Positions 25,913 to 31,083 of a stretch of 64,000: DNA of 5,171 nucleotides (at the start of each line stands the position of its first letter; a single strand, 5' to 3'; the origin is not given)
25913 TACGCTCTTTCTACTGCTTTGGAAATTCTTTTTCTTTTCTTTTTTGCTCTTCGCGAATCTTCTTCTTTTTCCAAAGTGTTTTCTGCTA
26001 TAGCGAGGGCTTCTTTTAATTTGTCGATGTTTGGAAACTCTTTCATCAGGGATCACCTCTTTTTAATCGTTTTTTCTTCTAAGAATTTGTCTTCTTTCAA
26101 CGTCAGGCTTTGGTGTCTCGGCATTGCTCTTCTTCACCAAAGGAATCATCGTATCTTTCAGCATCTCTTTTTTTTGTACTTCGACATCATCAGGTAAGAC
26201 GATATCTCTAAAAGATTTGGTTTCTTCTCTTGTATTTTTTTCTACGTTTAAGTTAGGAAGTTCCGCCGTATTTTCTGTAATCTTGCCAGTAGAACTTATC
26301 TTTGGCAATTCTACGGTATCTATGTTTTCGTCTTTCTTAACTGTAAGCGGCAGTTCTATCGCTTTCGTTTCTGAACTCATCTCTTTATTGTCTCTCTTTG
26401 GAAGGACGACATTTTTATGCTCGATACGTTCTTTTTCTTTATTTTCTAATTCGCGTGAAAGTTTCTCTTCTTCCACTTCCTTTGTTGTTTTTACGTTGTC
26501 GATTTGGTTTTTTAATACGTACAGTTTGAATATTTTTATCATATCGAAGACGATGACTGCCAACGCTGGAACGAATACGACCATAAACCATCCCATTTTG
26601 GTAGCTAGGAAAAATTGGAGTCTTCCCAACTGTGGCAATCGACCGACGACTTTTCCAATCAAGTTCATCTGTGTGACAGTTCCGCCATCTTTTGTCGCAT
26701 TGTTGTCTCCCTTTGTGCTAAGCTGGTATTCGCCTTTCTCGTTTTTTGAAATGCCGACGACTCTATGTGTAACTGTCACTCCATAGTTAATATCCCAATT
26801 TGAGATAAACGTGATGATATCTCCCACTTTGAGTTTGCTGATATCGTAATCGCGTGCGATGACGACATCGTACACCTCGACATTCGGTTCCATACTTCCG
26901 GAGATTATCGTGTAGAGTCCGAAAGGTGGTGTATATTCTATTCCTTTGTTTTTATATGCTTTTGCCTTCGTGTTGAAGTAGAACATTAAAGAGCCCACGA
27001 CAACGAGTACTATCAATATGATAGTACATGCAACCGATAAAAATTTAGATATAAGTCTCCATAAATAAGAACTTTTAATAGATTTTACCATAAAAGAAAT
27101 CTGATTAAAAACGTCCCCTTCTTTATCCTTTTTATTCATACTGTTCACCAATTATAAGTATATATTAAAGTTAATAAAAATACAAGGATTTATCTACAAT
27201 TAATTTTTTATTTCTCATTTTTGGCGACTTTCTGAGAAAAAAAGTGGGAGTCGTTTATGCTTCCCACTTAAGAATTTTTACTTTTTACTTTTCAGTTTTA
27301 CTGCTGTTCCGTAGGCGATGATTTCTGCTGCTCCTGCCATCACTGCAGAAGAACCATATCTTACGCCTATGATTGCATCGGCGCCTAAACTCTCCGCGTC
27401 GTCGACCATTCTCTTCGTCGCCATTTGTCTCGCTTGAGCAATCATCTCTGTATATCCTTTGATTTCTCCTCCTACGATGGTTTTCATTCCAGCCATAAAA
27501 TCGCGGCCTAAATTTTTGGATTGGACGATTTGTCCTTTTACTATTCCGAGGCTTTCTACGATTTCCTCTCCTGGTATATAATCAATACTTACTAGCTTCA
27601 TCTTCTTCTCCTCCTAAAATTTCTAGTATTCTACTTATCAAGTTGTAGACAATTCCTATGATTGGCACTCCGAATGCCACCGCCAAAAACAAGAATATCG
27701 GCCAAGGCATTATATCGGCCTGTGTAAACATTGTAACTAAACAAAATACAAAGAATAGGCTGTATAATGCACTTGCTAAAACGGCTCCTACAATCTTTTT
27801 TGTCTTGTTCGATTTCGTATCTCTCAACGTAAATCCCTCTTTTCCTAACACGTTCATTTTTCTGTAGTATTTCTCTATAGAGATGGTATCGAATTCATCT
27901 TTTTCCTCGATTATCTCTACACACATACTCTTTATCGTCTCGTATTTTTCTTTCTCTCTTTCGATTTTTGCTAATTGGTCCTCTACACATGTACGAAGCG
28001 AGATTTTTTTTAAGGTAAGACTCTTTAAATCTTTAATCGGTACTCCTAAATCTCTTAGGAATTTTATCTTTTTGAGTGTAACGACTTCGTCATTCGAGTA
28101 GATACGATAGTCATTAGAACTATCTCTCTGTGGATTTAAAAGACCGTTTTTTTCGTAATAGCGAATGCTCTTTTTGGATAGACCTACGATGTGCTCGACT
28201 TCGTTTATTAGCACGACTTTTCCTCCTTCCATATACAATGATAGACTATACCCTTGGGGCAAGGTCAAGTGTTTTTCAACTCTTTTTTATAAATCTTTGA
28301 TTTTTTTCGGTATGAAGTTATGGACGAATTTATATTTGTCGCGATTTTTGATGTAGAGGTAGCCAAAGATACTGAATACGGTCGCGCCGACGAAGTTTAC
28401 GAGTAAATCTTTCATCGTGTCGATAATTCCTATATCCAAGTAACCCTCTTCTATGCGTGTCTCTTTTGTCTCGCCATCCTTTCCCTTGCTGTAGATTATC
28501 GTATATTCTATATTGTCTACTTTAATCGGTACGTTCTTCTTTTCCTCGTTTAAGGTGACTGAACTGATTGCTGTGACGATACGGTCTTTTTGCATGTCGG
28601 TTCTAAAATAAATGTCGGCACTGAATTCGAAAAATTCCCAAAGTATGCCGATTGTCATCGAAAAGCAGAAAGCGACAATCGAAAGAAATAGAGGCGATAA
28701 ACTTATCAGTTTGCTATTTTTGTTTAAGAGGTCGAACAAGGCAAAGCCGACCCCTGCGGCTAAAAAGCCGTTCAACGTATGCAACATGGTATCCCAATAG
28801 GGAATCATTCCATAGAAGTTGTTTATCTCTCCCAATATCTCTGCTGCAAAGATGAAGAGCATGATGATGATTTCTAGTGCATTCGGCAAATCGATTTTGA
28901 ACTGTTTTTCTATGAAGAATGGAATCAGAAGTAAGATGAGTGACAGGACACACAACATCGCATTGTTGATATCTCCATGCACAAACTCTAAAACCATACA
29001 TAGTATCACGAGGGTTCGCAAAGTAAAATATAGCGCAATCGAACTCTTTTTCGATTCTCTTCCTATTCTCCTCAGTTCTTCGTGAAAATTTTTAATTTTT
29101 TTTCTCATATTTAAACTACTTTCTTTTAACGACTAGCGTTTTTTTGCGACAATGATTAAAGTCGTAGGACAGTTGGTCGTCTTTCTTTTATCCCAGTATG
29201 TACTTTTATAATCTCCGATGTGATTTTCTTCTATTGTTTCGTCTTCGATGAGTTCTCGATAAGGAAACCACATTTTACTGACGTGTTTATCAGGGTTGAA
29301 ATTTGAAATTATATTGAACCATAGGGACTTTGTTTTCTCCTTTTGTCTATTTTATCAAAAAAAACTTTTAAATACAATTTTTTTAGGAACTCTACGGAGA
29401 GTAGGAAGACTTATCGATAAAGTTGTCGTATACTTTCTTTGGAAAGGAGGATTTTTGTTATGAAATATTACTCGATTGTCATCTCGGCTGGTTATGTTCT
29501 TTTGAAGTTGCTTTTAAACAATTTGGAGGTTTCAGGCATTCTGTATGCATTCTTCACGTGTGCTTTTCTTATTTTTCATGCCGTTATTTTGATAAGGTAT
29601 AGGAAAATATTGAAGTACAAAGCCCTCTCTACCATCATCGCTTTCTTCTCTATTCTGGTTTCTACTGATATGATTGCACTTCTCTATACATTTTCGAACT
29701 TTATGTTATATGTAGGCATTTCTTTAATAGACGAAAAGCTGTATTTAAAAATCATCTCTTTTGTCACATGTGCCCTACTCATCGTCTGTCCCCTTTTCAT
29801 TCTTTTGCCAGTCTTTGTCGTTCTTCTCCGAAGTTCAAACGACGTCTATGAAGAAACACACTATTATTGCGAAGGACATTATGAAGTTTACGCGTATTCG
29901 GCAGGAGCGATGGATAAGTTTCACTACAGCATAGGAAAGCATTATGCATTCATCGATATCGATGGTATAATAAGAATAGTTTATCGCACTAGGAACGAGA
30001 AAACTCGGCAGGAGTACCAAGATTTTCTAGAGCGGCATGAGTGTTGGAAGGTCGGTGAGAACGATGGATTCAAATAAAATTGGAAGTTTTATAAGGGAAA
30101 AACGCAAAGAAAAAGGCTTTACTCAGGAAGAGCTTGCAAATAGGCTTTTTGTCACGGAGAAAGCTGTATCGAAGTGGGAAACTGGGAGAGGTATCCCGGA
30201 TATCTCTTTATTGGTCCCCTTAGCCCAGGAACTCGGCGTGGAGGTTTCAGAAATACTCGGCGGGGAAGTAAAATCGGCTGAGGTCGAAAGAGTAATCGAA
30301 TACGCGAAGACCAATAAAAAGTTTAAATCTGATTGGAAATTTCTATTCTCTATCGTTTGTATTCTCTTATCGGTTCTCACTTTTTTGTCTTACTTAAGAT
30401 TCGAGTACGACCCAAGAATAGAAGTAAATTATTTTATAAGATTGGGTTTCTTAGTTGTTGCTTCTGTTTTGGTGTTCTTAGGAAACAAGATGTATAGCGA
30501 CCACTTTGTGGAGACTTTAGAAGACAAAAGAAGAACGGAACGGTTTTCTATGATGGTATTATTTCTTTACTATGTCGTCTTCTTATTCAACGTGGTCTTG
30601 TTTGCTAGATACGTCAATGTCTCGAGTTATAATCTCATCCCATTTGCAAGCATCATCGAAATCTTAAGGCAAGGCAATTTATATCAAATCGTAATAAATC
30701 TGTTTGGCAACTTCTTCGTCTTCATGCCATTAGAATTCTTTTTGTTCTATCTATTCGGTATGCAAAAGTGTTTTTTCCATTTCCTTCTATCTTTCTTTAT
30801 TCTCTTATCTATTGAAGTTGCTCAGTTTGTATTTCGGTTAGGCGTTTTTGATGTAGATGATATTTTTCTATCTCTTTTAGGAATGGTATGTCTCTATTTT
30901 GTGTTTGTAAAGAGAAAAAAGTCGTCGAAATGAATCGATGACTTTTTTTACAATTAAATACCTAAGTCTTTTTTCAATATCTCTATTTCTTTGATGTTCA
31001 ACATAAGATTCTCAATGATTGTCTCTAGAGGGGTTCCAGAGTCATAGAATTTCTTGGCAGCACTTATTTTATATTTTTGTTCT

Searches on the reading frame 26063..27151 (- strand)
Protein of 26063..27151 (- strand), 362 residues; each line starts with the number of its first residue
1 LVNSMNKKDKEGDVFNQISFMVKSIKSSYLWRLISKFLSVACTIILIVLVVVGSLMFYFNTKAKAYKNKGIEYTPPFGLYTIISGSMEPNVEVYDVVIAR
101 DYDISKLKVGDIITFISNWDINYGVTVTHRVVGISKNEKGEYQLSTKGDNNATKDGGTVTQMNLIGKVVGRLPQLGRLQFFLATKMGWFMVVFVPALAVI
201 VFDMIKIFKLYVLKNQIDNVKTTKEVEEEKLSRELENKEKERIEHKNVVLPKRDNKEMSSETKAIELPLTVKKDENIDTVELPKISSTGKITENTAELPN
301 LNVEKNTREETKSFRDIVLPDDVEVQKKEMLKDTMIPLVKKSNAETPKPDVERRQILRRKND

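Call 11: search_protein_families(library=pfam, proteins=[window:26063-27151:-], max_evalue=0.001)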
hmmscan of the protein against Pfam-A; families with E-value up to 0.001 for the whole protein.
window:26063-27151:- (362 aa): 1 family
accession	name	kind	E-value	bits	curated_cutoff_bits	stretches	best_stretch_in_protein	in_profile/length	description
PF10502.14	Peptidase_S26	-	0.00063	20.2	22.9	1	77-134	23-80/168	Signal peptidase, peptidase S26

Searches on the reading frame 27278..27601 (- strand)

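Call 11: search_protein_families(library=pfam, proteins=[window:27278-27601:-], max_evalue=0.001)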
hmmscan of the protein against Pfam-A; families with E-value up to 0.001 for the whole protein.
window:27278-27601:- (107 aa): 1 family
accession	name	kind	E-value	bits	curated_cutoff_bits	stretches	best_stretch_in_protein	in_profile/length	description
PF01906.23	YbjQ_1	-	3.4e-37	127.6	23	1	1-103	1-103/103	Putative heavy-metal-binding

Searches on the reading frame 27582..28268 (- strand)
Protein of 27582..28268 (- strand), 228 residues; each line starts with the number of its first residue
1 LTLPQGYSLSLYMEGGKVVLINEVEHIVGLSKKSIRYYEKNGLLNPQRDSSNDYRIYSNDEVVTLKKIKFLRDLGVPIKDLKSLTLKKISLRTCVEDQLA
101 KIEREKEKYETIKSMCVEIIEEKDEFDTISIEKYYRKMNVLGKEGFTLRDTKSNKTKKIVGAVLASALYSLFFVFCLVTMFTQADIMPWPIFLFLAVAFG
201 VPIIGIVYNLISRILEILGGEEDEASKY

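Call 11: search_protein_families(library=pfam, proteins=[window:27582-28268:-], max_evalue=0.001)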
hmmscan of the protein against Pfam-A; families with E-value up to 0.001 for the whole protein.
window:27582-28268:- (228 aa): 2 families
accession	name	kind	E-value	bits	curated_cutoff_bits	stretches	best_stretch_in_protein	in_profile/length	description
PF13411.12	MerR_1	-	1.8e-16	60.4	21.6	1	21-84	3-65/69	MerR HTH family regulatory protein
PF00376.29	MerR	-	1.8e-09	37.7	28.2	1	21-57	2-38/38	MerR family regulatory protein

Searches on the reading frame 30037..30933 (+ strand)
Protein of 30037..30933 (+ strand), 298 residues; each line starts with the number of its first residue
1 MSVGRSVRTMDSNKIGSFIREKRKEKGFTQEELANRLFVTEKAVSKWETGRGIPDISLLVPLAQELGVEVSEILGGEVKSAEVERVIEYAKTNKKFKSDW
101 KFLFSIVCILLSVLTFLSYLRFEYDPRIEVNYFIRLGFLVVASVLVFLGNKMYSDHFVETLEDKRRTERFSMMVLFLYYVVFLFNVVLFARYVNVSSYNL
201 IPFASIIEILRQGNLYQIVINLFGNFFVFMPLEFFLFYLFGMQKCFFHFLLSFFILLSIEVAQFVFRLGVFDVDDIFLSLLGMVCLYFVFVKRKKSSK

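Call 11: search_protein_families(library=pfam, proteins=[window:30037-30933:+], max_evalue=0.001)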
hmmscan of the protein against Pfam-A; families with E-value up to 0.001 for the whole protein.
window:30037-30933:+ (298 aa): 4 families
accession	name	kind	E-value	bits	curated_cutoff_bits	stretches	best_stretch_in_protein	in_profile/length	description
PF04892.17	VanZ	-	5.5e-15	56.5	30.1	1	174-290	5-122/126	VanZ like family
PF01381.28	HTH_3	-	6.1e-13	49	23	1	19-73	1-55/55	Helix-turn-helix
PF13560.12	HTH_31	-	1.1e-07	32.4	27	1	16-72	3-60/64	Helix-turn-helix domain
PF12844.13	HTH_19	-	1.3e-07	31.8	30.2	1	16-74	1-59/64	Helix-turn-helix domain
